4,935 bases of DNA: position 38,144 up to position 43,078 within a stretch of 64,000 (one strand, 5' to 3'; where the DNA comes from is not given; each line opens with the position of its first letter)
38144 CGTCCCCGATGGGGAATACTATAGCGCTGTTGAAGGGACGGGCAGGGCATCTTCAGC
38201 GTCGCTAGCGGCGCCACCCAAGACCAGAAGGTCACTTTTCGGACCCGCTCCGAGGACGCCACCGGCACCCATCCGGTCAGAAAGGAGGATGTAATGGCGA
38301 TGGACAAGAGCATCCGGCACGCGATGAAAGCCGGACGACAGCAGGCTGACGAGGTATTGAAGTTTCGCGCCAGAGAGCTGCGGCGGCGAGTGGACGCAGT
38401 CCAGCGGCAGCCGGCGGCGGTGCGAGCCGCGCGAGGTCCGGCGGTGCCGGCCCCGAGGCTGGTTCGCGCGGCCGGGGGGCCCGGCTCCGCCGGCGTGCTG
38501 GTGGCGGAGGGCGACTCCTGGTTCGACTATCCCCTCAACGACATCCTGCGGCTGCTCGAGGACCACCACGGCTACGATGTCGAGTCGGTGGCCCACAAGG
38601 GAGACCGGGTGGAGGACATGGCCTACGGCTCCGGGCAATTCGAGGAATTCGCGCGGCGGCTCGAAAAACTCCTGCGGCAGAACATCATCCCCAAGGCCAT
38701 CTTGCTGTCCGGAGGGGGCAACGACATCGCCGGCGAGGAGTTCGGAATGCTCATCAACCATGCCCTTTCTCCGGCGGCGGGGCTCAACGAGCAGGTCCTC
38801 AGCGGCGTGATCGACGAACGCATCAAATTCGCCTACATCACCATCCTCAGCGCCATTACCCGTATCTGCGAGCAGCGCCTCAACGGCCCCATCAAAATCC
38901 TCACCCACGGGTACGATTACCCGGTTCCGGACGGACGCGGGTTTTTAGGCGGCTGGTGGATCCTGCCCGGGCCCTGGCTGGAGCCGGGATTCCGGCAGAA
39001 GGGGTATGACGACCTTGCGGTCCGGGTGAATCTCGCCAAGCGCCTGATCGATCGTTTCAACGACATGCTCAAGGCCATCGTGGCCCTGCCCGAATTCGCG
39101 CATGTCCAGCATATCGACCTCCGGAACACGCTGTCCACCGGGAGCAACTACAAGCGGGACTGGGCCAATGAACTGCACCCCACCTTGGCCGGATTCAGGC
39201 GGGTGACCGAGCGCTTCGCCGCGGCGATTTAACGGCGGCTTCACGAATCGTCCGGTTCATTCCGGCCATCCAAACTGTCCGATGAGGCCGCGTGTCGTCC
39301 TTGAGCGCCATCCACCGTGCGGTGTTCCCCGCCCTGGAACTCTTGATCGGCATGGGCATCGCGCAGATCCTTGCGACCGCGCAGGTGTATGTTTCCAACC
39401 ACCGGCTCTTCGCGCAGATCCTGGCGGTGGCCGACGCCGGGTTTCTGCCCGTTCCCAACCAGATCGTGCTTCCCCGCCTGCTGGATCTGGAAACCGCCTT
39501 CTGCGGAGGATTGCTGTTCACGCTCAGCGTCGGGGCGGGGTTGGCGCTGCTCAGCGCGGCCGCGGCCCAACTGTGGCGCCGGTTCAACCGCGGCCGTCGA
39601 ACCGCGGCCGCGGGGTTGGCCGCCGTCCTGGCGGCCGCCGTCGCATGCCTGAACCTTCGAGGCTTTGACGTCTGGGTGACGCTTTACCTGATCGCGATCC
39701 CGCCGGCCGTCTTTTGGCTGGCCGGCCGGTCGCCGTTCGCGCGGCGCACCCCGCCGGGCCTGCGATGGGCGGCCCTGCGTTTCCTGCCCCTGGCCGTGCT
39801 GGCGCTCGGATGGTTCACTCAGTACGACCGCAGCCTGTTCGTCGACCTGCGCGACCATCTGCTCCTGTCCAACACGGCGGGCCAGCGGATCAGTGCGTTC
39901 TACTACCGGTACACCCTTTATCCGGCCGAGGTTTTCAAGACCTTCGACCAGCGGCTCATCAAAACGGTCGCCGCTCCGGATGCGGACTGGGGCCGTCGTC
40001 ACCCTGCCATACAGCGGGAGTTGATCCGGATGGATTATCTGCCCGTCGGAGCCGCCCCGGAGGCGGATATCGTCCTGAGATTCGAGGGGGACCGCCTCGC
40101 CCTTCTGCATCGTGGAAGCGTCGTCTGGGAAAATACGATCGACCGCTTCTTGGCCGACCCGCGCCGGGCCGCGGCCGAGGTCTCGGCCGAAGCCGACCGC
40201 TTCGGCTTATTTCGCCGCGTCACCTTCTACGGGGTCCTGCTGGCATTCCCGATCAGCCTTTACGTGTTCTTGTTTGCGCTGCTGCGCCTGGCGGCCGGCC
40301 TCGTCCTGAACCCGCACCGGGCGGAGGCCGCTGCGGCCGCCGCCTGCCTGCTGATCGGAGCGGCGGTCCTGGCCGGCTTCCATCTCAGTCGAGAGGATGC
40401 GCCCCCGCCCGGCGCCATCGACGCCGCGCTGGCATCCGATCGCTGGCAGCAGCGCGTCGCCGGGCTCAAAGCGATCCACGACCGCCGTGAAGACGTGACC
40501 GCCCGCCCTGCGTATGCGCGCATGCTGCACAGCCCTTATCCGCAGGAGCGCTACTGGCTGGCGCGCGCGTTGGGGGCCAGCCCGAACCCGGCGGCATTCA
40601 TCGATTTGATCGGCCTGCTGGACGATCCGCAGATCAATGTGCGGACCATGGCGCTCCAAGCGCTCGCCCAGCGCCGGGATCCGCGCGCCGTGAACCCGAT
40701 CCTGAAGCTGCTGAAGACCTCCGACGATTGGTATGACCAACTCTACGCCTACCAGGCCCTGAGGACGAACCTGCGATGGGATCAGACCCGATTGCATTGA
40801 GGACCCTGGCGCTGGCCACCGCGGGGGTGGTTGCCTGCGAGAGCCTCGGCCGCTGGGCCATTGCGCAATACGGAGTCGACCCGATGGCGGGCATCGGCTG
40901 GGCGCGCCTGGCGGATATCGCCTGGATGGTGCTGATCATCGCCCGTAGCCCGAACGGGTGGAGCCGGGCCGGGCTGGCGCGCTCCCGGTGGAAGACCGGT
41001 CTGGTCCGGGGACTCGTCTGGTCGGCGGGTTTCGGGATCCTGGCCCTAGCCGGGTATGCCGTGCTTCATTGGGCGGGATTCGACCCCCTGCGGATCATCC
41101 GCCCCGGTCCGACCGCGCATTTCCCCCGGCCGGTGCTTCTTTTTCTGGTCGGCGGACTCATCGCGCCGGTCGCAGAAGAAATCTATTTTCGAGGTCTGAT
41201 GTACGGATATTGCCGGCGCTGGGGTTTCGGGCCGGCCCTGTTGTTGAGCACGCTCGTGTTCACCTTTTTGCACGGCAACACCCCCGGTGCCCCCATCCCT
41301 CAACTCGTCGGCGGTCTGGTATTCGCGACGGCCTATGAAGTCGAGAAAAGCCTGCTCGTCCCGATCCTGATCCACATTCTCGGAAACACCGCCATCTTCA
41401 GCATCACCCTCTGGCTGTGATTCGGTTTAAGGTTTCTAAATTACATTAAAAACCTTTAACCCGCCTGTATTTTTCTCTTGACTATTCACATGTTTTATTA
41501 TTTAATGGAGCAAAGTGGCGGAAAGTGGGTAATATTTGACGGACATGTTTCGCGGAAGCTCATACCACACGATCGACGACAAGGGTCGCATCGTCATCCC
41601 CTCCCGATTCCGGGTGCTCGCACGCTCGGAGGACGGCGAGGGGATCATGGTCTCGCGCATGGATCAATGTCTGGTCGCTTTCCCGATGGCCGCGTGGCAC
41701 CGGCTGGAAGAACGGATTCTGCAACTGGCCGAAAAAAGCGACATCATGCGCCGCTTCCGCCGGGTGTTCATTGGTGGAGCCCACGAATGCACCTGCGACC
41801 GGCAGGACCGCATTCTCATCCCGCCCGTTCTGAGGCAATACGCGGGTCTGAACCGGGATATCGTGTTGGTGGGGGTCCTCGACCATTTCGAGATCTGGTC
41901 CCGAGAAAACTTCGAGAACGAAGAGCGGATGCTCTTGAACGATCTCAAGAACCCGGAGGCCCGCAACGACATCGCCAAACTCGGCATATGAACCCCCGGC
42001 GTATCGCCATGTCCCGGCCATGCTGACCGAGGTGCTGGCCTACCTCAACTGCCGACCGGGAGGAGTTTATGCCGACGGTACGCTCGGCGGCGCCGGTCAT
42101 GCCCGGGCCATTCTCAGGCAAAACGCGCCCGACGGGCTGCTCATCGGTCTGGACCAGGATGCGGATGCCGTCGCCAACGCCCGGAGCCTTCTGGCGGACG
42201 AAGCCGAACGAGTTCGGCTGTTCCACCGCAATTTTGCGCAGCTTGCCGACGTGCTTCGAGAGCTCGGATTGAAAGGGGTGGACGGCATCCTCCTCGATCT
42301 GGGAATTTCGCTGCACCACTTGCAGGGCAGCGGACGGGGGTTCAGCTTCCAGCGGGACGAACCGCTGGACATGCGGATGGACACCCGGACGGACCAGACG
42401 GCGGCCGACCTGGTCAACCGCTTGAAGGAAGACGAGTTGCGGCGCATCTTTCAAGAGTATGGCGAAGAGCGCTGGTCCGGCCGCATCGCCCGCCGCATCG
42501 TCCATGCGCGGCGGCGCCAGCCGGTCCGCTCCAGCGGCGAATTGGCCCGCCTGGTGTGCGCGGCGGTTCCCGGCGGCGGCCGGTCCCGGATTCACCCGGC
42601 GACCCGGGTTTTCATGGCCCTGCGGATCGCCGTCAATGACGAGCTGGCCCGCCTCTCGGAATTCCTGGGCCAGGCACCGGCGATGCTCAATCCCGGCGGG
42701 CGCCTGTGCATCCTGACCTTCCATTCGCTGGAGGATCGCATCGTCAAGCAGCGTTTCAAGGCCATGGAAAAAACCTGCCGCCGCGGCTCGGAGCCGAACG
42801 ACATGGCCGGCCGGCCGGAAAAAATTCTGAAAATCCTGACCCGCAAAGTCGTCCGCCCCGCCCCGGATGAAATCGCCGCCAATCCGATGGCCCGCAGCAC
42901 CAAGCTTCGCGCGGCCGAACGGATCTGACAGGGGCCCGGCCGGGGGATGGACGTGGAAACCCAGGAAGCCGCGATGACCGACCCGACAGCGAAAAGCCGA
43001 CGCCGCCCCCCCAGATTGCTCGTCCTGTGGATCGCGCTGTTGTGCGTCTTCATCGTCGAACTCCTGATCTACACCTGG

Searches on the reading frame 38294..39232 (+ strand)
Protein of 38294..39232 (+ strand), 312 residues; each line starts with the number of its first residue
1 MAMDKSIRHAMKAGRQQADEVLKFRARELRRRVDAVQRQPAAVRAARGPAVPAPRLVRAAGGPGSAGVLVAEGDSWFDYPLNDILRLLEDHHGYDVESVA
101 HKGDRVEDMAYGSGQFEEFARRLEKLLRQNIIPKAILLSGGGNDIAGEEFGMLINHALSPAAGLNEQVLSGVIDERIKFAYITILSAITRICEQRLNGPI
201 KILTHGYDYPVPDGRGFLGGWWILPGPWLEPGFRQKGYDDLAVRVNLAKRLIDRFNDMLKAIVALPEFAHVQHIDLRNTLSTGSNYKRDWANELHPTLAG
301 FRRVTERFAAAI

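Call 63: search_protein_families(library=pfam, proteins=[window:38294-39232:+], max_evalue=0.00001)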
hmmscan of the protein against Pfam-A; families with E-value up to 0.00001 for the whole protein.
window:38294-39232:+ (312 aa): 1 family
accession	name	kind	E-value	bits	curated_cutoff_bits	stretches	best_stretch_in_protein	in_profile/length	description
PF13472.12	Lipase_GDSL_2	-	5.7e-07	30.6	32.9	1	76-302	14-177/178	GDSL-like Lipase/Acylhydrolase family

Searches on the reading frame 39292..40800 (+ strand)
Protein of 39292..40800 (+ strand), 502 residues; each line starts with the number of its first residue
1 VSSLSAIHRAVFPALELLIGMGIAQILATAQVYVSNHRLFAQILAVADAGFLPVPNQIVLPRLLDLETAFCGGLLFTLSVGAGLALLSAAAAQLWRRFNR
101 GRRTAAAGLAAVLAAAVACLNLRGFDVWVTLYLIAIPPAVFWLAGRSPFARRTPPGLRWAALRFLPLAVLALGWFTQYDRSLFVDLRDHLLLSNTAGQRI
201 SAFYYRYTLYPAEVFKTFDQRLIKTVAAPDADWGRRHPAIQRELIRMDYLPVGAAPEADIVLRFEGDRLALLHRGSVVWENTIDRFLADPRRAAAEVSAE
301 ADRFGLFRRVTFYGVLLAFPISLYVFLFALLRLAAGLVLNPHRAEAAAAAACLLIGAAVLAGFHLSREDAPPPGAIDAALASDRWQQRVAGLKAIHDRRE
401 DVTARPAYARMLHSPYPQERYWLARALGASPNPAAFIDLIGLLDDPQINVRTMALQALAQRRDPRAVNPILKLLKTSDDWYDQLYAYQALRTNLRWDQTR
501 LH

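Call 63: search_protein_families(library=pfam, proteins=[window:39292-40800:+], max_evalue=0.00001)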
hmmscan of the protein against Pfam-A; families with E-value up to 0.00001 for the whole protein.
window:39292-40800:+ (502 aa): 1 family
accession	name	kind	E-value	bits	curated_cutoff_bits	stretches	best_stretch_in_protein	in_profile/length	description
PF13646.12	HEAT_2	-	3.4e-13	50.1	27.7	1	410-491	7-88/88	HEAT repeats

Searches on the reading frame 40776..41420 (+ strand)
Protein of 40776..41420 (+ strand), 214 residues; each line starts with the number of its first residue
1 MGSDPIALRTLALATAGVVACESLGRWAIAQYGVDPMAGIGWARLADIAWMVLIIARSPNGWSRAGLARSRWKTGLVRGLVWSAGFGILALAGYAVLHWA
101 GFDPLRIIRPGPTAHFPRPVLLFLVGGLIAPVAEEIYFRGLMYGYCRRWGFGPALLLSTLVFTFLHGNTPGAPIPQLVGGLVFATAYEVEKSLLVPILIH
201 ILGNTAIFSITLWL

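Call 63: search_protein_families(library=pfam, proteins=[window:40776-41420:+], max_evalue=0.00001)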
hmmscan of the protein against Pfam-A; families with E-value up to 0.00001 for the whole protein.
window:40776-41420:+ (214 aa): 1 family
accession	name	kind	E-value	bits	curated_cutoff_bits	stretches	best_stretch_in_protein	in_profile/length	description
PF02517.21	Rce1-like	-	2.9e-19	69.6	22.4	1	119-205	4-92/93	Type II CAAX prenyl endopeptidase Rce1-like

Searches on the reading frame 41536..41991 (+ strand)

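Call 63: search_protein_families(library=pfam, proteins=[window:41536-41991:+], max_evalue=0.00001)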
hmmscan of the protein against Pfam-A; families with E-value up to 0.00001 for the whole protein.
window:41536-41991:+ (151 aa): 1 family
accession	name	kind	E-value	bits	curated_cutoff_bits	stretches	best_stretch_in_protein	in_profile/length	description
PF02381.23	MraZ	-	5.8e-32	109.9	23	2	78-143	1-67/72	MraZ protein, putative antitoxin-like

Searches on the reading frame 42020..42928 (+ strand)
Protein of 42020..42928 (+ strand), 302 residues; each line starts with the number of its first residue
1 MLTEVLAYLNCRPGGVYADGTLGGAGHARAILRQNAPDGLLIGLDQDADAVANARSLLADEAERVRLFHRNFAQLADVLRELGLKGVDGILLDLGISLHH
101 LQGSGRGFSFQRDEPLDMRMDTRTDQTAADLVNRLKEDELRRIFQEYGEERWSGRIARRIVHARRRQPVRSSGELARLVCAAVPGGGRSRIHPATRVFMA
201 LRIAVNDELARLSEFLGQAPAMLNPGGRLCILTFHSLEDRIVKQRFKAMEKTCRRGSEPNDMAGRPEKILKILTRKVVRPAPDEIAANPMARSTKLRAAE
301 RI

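Call 63: search_protein_families(library=pfam, proteins=[window:42020-42928:+], max_evalue=0.00001)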
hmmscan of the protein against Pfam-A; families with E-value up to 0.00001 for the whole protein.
window:42020-42928:+ (302 aa): 1 family
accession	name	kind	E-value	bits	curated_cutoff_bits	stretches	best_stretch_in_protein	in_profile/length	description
PF01795.25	Methyltransf_5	-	5.5e-103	345.1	27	1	1-302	8-309/309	MraW methylase family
